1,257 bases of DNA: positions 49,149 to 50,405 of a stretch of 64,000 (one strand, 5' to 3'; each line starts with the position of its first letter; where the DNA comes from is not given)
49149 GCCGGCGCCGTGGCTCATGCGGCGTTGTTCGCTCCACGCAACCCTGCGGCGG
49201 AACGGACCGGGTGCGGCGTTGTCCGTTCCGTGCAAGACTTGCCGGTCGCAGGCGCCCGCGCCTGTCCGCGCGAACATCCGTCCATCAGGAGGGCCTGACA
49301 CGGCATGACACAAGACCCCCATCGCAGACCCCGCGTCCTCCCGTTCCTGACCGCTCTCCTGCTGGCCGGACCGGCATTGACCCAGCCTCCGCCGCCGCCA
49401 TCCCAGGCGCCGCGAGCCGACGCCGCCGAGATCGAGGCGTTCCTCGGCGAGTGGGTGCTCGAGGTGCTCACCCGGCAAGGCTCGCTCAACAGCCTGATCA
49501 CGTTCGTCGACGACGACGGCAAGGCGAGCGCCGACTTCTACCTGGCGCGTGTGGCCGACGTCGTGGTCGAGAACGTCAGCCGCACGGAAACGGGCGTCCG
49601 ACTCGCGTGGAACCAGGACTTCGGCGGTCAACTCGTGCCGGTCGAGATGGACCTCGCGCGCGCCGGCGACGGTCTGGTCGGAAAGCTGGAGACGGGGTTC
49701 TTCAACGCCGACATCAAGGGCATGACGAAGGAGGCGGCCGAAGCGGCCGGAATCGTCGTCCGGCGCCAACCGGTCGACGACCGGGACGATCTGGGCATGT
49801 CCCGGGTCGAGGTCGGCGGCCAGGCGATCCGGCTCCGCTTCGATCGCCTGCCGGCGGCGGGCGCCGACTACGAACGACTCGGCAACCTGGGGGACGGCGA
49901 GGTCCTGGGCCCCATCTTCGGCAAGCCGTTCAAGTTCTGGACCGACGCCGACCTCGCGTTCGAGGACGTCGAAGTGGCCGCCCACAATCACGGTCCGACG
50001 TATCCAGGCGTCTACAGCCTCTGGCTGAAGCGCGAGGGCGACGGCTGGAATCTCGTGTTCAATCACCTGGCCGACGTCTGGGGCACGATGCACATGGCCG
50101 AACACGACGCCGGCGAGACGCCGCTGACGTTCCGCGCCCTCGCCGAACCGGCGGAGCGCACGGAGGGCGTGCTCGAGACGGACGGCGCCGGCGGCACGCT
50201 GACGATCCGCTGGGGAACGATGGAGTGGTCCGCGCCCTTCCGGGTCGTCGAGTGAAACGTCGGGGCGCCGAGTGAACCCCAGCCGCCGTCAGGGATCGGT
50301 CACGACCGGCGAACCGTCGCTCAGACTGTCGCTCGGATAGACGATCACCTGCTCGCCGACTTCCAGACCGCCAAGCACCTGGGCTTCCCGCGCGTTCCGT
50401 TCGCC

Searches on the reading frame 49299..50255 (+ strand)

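Call 20: search_protein_families(library=pfam, proteins=[window:49299-50255:+], max_evalue=0.001)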
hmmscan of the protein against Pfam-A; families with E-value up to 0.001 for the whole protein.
window:49299-50255:+ (318 aa): 1 family
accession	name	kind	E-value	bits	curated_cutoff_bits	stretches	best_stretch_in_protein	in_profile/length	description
PF11138.13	DUF2911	-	8.6e-07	29.3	27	1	235-313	64-144/145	Protein of unknown function (DUF2911)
